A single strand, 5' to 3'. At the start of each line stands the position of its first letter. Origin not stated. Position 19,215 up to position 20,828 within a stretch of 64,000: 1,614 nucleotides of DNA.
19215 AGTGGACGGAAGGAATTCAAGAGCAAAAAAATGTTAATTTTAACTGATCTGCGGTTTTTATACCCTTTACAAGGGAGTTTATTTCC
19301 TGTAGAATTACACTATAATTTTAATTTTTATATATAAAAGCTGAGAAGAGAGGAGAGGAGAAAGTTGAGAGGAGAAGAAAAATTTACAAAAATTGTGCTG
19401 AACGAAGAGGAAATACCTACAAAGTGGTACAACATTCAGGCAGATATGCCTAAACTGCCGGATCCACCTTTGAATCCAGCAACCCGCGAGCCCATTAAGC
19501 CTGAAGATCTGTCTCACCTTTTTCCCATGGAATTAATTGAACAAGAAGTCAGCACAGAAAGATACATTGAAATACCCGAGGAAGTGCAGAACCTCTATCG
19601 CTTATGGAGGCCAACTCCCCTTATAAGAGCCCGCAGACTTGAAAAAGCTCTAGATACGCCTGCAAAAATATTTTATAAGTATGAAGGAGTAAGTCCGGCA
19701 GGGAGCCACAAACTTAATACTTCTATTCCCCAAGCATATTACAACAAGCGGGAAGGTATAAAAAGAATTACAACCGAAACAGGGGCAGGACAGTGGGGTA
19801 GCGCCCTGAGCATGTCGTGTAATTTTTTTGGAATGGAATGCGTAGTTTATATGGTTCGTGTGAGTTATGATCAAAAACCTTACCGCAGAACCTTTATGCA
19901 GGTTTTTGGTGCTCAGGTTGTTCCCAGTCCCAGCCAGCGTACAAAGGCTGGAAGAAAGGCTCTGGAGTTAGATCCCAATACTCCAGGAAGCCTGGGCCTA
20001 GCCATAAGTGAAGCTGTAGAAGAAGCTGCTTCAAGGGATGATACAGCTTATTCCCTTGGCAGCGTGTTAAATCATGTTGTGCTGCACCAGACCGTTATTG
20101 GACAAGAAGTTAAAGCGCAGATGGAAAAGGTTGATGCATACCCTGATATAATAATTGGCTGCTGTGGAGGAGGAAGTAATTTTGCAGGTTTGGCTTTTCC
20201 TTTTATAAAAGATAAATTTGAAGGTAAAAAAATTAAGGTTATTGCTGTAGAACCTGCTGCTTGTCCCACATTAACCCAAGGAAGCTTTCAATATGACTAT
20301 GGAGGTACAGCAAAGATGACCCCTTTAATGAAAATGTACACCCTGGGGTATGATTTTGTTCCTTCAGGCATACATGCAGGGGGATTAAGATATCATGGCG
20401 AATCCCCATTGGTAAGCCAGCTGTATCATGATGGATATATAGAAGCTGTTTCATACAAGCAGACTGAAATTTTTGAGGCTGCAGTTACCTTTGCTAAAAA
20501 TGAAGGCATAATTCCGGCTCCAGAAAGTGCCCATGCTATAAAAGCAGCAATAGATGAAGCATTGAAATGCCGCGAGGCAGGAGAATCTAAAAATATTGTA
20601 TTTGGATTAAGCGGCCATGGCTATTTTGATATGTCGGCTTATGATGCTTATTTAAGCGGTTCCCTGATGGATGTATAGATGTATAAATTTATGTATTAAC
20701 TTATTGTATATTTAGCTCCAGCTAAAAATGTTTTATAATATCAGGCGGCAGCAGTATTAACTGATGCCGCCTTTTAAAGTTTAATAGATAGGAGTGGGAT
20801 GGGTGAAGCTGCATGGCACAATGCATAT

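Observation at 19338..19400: Stand-alone TrpB2-type tryptophan synthase beta with GAG repeats over its RBS and start codon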

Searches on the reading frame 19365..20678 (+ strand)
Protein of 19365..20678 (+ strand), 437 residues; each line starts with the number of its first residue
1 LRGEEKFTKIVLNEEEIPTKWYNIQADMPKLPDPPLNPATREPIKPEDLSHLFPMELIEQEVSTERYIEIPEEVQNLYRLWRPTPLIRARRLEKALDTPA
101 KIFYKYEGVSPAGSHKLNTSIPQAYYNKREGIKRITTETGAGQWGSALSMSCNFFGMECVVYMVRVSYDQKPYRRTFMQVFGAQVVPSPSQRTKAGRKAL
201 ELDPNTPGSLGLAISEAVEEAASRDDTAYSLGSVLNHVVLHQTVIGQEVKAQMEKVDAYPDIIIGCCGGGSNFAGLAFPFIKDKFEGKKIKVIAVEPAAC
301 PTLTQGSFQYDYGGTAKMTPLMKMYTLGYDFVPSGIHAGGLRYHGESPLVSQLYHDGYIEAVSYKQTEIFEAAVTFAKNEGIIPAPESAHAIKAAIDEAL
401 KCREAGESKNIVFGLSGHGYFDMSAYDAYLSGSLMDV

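Call 8: search_protein_families(library=pfam, proteins=[window:19365-20678:+])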
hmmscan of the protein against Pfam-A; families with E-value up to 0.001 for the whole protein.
window:19365-20678:+ (437 aa): 1 family
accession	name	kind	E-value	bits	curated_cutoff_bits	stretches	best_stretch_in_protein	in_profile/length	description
PF00291.31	PALP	-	5.4e-48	164.3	35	1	80-417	4-295/295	Pyridoxal-phosphate dependent enzyme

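Call 15: find_encoding_contigs(protein=window:19365-20678:+, flank=10000, max_places=4)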
Protein window:19365-20678:+ (437 aa): 3 contigs read that carry it; 1 place shown.
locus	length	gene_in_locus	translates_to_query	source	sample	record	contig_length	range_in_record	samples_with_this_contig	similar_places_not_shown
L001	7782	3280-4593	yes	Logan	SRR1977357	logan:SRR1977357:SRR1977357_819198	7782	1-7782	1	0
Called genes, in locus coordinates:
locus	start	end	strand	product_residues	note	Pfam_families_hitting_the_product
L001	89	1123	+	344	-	PF09989:DUF2229, PF06050:HGD-D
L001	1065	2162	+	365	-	PF09989:DUF2229 (weak)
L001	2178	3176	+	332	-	PF01869:BcrAD_BadFG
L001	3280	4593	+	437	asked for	PF00291:PALP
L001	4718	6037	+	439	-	PF00278:Orn_DAP_Arg_deC, PF02784:Orn_Arg_deC_N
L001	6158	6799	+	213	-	PF02163:Peptidase_M50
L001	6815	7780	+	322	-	?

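Call 16: find_related_loci(query=window:19365-20678:+, collection=genome_contigs, flank=10000)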
Query window:19365-20678:+ (437 aa) in genome_contigs; peptide patterns used: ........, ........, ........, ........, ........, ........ (x = any residue, [..] = any of these).
599 stretches matched a pattern (row limit reached: there are more); 587 encode a relative of the query (tblastn E <= 1e-3); the best 80 are kept; 80 distinct loci.
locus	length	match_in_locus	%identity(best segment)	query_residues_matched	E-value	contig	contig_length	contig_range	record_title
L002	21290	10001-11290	93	8-437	0e+0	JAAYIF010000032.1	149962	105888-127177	MAG: Clostridia bacterium isolate AS09scLD_70 238624_AS09, whole genome shotgun sequence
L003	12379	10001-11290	74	8-436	0e+0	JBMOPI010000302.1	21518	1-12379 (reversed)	MAG: Bacillota bacterium isolate Betzabe_MAG124 MAG124_302, whole genome shotgun sequence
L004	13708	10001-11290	71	8-436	0e+0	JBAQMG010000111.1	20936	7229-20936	MAG: Desulfitobacteriaceae bacterium isolate MFD12075_ilm_asm_bin15 k127_27500, whole genome shotgun sequence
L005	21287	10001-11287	72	9-436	0e+0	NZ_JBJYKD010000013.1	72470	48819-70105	Thermoanaerobacterium sp. DL9XJH110 NODE_13_length_72470_cov_165.198458, whole genome shotgun sequence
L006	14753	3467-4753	69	9-437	0e+0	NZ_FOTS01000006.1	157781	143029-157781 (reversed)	Pelosinus propionicus DSM 13327, whole genome shotgun sequence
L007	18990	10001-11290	71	8-436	0e+0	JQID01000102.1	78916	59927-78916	Desulfosporosinus sp. Tol-M Desulfosporosinus_sp._Tol-M_Contig_bssA, whole genome shotgun sequence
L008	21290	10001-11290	66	8-436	0e+0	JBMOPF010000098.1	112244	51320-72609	MAG: Bacillota bacterium isolate Betzabe_MAG121 MAG121_98, whole genome shotgun sequence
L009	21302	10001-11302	67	4-436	0e+0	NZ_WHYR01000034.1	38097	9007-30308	Desulfofundulus thermobenzoicus strain DSM 14055 NODE_34_length_38097_cov_65.3887, whole genome shotgun sequence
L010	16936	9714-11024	67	2-436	0e+0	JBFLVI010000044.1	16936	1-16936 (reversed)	MAG: Bacillota bacterium isolate MAG002 MAG002_44, whole genome shotgun sequence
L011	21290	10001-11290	68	8-436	0e+0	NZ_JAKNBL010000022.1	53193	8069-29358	Pelotomaculum terephthalicicum JT 22, whole genome shotgun sequence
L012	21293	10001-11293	67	6-436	0e+0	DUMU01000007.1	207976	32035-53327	MAG TPA_asm: Bacillota bacterium isolate AS04akNAM_94 2970_AS04, whole genome shotgun sequence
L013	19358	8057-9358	67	3-436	0e+0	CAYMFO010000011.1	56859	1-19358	MAG TPA_asm: uncultured Geobacter sp. isolate binchicken_co66_95 genome assembly, contig: NODE_1013_length_56859_cov_56.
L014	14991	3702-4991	70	8-436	0e+0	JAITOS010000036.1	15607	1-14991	MAG: Peptococcaceae bacterium isolate Po218_bin68 k119_5193833, whole genome shotgun sequence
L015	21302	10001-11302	68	1-436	0e+0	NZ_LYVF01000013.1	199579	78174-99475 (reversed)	Desulfotomaculum copahuensis strain LMa1 LMA27_trimmed_contig_12, whole genome shotgun sequence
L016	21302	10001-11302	66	3-436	0e+0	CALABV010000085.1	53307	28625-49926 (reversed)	MAG TPA_asm: uncultured Geobacter sp. isolate SRR3330211_bin.149_CONCOCT_v1.1_MAG genome assembly, contig: ERZ724082.462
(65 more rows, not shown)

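Call 46: search_protein_families(library=ncbifam, proteins=[window:19365-20678:+])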
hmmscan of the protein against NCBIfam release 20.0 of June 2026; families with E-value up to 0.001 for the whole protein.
window:19365-20678:+ (437 aa): 28 families (the best 25 are shown)
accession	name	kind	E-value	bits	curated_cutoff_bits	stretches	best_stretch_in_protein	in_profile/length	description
NF009057.0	PRK12391.1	equivalog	3.6e-227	754.2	366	1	8-436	4-432/441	TrpB-like pyridoxal phosphate-dependent enzyme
TIGR01415.1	trpB_rel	hypoth_equivalog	3.5e-203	675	518.85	1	17-432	1-418/419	TrpB-like pyridoxal phosphate-dependent enzyme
NF010376.0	PRK13803.1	equivalog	1.2e-49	169.7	819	1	81-431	258-596/600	bifunctional phosphoribosylanthranilate isomerase/tryptophan synthase subunit beta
TIGR00263.1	trpB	equivalog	6.6e-48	163.7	392.45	1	81-425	48-380/385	tryptophan synthase subunit beta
NF010375.0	PRK13802.1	equivalog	3.8e-30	104.6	1386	1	80-427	323-670/695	bifunctional indole-3-glycerol phosphate synthase/tryptophan synthase subunit beta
NF004996.0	PRK06381.1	equivalog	9.2e-14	51.2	266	1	83-189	15-116/319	threonine synthase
TIGR01139.1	cysK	equivalog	6.3e-13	48.6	350.95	1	84-413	8-283/298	cysteine synthase A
NF006390.0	PRK08639.1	equivalog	3.7e-12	46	421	2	68-186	10-123/418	threonine ammonia-lyase IlvA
TIGR01136.1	cysKM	subfamily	1.1e-11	44.7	344.15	1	84-412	8-283/299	cysteine synthase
NF006094.0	PRK08246.1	subfamily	9.9e-11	41.6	331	1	74-305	14-208/310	serine/threonine dehydratase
TIGR02079.1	THD1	equivalog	4e-10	39.1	440.55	1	236-305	148-212/410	threonine ammonia-lyase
NF006050.0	PRK08197.1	equivalog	1.1e-09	37.6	303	1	84-186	81-178/406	threonine synthase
NF008735.0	PRK11761.1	equivalog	1e-08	34.8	413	1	81-192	10-119/296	cysteine synthase CysM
NF007989.0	PRK10717.1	equivalog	1e-08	34.7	387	1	83-301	14-216/334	cysteine synthase A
NF005292.0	PRK06815.1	equivalog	1.3e-08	34.3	371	1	70-199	8-132/320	threonine/serine dehydratase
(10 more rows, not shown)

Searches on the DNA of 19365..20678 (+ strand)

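Call 56: search_rna_families(sources=[L003, L004, L006, L014, L018, L019, L027, L069, L010], threshold=gathering)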
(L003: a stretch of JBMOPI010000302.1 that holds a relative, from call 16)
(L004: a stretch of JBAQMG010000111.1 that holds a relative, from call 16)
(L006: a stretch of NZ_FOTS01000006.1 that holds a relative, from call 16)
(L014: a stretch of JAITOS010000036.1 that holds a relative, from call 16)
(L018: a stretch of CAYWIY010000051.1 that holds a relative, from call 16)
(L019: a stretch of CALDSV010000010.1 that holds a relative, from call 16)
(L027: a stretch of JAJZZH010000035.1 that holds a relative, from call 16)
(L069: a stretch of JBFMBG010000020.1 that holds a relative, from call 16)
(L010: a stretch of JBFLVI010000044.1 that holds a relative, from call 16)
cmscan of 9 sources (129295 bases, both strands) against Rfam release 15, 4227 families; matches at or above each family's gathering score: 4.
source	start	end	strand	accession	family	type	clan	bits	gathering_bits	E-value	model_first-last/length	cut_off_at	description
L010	1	413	+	RF02541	LSU_rRNA_bacteria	Gene; rRNA;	CL00112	187.9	50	2.6e-57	2694-2925/2925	5'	Bacterial large subunit ribosomal RNA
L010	727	843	+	RF00001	5S_rRNA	Gene; rRNA;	CL00113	108.8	38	1.1e-22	1-120/120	no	5S ribosomal RNA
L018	1559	1856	+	RF00230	T-box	Cis-reg; leader;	-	95.8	93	1.8e-19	1-219/219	no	T-box leader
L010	2964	3046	+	RF00005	tRNA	Gene; tRNA;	CL00001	58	29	1.3e-09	1-71/71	no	tRNA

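Call 57: search_rna_families(sources=[L005, L007, L008, L009, L011, L015, L020], threshold=gathering)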
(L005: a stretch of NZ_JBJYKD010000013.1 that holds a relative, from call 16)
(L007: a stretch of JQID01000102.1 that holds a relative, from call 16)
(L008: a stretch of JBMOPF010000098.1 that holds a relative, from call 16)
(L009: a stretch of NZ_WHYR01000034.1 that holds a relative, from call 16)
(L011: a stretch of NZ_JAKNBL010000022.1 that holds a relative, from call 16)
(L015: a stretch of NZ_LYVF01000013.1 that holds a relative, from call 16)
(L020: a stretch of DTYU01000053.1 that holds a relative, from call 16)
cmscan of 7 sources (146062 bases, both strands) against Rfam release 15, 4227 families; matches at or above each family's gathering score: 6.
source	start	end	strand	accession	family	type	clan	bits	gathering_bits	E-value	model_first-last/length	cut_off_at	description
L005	9477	9787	+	RF00230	T-box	Cis-reg; leader;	-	109.8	93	5.3e-23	1-219/219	no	T-box leader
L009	11462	11649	+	RF00168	Lysine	Cis-reg; riboswitch;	-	109.8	30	5e-28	1-182/182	no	Lysine riboswitch aptamer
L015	11761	11948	+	RF00168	Lysine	Cis-reg; riboswitch;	-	102.2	30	1e-25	1-182/182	no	Lysine riboswitch aptamer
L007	4412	4586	-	RF00013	6S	Gene;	-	76.2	46.4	6.8e-13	1-187/187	no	6S / SsrS RNA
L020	22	104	+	RF00005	tRNA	Gene; tRNA;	CL00001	56.4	29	4e-09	1-71/71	no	tRNA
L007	18539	18637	-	RF01749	pan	Cis-reg;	-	37.4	36.2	0.018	1-92/92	no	pan motif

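Call 58: search_rna_families(source=L005, start=9400, end=10050, threshold=gathering, show_alignments=1)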
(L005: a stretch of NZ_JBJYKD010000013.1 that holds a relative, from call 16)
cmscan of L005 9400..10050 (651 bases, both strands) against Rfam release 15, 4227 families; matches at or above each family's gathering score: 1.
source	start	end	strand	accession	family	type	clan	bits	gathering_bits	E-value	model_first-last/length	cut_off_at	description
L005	9477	9787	+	RF00230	T-box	Cis-reg; leader;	-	109.8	93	2.4e-25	1-219/219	no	T-box leader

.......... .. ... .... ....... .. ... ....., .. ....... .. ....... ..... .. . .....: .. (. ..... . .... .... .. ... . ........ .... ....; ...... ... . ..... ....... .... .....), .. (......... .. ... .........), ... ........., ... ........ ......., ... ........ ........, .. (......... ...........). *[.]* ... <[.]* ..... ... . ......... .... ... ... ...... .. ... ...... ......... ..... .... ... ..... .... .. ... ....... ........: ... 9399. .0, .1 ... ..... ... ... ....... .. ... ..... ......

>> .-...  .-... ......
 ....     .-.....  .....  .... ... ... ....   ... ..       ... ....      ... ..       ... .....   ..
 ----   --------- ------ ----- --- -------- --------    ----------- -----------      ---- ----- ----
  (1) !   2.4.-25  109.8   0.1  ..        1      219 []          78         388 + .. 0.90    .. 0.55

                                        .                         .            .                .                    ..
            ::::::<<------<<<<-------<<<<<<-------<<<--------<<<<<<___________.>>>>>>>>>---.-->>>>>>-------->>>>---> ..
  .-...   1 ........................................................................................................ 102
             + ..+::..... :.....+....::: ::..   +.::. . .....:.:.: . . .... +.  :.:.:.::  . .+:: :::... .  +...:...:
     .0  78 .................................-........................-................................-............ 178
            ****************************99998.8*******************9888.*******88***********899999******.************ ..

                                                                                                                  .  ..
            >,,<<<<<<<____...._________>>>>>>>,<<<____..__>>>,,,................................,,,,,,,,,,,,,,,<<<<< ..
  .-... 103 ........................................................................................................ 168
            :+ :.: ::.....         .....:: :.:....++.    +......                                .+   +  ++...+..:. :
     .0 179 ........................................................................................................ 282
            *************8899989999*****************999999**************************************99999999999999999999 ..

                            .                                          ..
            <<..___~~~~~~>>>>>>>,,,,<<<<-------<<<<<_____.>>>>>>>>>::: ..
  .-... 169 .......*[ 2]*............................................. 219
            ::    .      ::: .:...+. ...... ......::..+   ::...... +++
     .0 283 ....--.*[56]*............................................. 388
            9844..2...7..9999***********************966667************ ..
